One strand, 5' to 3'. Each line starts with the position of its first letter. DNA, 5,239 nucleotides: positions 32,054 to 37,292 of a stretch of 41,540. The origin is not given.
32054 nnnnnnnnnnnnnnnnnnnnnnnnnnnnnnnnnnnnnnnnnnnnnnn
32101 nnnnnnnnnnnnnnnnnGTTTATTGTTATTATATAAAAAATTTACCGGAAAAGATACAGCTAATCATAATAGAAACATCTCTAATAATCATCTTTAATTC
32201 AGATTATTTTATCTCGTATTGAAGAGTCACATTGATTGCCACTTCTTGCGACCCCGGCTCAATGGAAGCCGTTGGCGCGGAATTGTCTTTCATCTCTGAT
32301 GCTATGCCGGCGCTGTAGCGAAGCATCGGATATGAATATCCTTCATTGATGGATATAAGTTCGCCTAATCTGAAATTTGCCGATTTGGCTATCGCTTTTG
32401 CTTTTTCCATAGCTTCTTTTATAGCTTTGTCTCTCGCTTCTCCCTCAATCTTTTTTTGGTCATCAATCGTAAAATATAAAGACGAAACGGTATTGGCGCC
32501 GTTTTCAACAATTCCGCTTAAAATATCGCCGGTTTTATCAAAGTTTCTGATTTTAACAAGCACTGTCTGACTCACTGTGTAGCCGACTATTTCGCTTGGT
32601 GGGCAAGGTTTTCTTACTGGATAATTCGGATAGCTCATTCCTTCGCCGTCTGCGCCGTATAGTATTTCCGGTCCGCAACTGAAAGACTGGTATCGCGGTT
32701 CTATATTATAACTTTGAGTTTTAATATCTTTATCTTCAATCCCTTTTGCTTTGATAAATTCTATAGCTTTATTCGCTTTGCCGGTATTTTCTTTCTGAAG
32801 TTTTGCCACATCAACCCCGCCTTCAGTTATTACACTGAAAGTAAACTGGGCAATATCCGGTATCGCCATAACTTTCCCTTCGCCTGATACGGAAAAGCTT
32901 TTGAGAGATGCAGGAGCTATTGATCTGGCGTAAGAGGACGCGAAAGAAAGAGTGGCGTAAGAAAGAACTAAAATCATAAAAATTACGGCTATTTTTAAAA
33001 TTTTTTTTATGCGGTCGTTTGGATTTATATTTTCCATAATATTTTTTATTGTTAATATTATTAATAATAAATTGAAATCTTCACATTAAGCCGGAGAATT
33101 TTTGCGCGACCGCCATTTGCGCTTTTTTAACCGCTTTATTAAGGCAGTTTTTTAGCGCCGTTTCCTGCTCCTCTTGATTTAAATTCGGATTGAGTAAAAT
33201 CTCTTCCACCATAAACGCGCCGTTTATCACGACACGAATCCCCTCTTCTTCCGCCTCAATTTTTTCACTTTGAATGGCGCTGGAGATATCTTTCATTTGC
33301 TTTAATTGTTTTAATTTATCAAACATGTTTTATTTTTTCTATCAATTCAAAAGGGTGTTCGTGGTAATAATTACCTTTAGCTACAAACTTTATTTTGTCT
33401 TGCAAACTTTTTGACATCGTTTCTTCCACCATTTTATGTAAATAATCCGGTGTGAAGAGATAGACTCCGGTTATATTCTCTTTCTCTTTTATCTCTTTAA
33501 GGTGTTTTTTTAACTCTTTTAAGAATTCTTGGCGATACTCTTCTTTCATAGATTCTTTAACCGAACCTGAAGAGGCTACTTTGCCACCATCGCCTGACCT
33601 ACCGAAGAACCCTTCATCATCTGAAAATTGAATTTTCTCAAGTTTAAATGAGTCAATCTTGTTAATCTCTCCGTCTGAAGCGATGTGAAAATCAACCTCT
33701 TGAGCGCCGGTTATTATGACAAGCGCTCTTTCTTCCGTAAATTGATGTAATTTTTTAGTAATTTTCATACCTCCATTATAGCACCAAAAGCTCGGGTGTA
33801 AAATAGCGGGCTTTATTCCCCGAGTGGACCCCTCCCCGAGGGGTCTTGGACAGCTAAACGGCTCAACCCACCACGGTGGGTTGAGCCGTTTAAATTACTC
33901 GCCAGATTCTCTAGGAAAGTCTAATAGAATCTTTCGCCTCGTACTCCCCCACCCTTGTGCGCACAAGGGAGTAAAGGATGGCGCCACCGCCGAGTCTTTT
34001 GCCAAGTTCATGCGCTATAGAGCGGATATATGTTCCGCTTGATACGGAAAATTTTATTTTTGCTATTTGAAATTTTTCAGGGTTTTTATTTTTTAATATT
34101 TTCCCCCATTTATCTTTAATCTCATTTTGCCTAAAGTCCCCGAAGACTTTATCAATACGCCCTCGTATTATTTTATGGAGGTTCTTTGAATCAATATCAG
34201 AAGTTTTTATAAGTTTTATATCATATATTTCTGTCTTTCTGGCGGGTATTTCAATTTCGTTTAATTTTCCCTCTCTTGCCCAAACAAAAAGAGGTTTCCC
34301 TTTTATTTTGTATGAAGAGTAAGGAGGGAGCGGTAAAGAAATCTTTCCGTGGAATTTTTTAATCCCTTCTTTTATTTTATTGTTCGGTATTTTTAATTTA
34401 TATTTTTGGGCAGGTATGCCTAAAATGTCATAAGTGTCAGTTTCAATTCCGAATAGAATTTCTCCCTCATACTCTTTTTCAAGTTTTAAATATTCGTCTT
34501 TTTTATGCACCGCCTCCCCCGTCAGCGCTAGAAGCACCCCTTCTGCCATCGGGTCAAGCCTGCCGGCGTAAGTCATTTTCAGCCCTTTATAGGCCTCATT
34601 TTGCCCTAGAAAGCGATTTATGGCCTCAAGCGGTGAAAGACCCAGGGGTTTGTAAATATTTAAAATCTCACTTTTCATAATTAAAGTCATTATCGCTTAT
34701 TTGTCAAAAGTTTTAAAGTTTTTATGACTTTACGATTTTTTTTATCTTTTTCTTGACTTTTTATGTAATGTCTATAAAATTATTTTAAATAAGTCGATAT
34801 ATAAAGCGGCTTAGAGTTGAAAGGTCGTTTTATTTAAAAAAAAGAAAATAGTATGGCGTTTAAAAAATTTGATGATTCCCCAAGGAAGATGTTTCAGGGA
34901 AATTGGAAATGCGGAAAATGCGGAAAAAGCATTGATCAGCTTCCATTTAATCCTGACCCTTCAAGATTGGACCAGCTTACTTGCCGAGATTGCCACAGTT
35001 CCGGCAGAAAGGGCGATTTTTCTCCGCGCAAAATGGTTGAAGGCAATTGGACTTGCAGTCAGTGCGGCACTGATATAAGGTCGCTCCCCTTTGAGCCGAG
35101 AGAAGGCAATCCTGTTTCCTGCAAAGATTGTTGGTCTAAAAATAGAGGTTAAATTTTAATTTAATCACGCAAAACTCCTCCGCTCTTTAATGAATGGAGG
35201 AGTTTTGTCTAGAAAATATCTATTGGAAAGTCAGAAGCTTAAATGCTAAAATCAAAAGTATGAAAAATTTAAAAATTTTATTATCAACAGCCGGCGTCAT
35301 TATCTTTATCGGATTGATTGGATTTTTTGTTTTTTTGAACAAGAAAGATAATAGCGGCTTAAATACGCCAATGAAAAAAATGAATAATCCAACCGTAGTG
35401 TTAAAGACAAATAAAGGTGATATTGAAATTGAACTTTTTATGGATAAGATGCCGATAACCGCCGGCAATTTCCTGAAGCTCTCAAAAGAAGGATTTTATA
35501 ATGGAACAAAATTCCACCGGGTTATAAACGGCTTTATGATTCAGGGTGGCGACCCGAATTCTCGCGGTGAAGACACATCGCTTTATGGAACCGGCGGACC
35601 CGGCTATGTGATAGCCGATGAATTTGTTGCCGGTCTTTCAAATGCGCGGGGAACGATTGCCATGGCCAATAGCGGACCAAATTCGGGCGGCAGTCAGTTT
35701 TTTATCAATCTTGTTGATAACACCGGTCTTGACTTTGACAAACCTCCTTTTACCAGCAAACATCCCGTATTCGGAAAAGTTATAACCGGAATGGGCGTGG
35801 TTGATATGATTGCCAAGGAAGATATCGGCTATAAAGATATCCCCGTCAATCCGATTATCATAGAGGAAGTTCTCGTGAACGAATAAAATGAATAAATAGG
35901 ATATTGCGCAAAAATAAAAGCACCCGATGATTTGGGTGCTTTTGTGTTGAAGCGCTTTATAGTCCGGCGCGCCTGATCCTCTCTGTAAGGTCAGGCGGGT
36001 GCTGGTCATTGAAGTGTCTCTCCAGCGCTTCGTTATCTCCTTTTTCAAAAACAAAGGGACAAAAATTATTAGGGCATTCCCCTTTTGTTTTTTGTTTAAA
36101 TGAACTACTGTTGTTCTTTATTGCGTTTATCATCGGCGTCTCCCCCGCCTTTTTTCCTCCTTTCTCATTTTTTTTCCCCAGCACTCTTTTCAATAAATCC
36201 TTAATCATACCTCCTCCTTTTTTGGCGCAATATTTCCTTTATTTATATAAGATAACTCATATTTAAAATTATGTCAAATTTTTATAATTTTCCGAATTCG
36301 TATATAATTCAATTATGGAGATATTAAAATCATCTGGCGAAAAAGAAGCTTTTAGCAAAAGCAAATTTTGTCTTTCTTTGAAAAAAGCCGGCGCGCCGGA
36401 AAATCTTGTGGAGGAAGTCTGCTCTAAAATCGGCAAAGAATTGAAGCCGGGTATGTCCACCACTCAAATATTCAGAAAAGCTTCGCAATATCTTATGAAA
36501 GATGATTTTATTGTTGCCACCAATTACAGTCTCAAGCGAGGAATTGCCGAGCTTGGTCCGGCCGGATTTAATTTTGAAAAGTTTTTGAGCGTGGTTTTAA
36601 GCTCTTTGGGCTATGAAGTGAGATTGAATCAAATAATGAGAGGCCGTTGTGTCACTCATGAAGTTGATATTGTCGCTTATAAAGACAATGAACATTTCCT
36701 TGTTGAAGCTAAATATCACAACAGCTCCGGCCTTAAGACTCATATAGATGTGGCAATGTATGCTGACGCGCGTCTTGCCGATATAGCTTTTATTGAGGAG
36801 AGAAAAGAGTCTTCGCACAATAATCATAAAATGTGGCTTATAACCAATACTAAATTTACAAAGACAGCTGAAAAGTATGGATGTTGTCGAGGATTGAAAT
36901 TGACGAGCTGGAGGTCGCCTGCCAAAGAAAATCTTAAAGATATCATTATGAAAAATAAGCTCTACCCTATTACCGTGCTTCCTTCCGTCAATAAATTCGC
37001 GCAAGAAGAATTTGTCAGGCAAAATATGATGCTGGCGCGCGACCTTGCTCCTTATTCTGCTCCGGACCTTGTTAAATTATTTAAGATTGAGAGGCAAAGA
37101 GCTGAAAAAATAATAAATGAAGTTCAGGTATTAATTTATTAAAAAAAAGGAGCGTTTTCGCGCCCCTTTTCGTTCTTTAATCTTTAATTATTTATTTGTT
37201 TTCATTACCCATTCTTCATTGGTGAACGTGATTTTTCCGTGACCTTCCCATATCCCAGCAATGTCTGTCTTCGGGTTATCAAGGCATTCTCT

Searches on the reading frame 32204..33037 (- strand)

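Call 76: search_protein_families(library=pfam, proteins=[window:32204-33037:-], max_evalue=0.001)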
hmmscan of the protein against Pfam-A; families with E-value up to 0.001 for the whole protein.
window:32204-33037:- (277 aa): 1 family
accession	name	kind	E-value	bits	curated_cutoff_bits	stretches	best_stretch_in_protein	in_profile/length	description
PF04402.19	SIMPL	-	4.4e-49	168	25.2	1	49-274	2-205/205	Protein of unknown function (DUF541)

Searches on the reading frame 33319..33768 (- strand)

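Call 76: search_protein_families(library=pfam, proteins=[window:33319-33768:-], max_evalue=0.001)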
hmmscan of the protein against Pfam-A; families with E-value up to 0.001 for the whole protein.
window:33319-33768:- (149 aa): 1 family
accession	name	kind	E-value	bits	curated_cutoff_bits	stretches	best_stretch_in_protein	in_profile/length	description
PF10116.14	Host_attach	-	0.00031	21.8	26.7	1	49-142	42-134/138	Protein required for attachment to host cells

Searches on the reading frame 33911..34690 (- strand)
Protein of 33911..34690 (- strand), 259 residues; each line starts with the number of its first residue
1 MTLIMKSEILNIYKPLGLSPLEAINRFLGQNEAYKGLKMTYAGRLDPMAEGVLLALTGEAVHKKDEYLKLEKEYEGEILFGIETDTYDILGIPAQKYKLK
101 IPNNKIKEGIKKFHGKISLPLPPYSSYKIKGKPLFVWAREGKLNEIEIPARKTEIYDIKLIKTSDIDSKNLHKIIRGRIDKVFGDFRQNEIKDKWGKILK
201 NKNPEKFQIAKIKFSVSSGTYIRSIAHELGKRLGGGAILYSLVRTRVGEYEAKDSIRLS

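Call 76: search_protein_families(library=pfam, proteins=[window:33911-34690:-], max_evalue=0.001)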
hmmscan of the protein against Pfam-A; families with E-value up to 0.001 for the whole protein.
window:33911-34690:- (259 aa): 2 families
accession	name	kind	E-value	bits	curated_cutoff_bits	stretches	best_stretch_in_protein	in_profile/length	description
PF01509.24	TruB_N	-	6.3e-29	101.7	27.3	1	36-164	6-133/149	TruB family pseudouridylate synthase (N terminal domain)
PF16198.10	TruB_C_2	-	0.00012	22.6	29.3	1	223-258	1-36/66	tRNA pseudouridylate synthase B C-terminal domain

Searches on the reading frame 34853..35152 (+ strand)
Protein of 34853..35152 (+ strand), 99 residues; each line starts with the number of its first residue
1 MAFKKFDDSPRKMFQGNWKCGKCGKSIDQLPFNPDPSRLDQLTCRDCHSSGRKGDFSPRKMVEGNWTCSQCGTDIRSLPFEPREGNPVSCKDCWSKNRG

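Call 76: search_protein_families(library=pfam, proteins=[window:34853-35152:+], max_evalue=0.001)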
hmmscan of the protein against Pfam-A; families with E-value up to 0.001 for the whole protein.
window:34853-35152:+ (99 aa): 3 families
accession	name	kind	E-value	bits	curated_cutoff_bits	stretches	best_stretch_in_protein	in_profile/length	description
PF23477.1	zf_Tbcl_2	-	9.2e-14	51.3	27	1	66-98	6-37/37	Probable treble clef zinc finger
PF10058.14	Zn_ribbon_10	-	0.00062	19.9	24.2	0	39-73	20-52/54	ER junction formation factor lunapark, zinc ribbon finger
PF12773.13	DZR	-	0.00072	20.1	27.3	0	62-95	9-32/45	Double zinc ribbon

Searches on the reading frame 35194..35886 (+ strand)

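Call 76: search_protein_families(library=pfam, proteins=[window:35194-35886:+], max_evalue=0.001)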
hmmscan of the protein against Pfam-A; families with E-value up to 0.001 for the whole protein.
window:35194-35886:+ (230 aa): 1 family
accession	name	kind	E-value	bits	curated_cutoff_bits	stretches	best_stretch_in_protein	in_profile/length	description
PF00160.26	Pro_isomerase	-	2.9e-48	164.5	21.7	1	68-226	2-157/159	Cyclophilin type peptidyl-prolyl cis-trans isomerase/CLD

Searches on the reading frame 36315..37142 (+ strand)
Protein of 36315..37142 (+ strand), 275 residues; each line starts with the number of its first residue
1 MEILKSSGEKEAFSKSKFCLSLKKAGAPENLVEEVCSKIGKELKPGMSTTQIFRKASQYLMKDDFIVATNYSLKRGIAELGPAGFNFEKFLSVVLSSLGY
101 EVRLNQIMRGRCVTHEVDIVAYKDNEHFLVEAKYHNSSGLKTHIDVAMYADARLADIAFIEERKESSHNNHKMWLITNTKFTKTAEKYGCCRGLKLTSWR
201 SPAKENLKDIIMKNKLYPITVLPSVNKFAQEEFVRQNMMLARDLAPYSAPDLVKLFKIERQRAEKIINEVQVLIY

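Call 76: search_protein_families(library=pfam, proteins=[window:36315-37142:+], max_evalue=0.001)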
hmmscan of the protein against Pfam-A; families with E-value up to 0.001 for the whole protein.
window:36315-37142:+ (275 aa): 3 families
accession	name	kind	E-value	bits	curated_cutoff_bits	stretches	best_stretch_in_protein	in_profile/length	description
PF22357.2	AF1548-like_C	-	6.7e-08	33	23.9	1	217-273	1-55/56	AF1548-like, C-terminal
PF03477.21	ATP-cone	-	1.2e-06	29.3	25.8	1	1-75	1-83/88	ATP cone domain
PF04471.18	Mrr_cat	-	7.6e-06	26.5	21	1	84-189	6-97/115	Restriction endonuclease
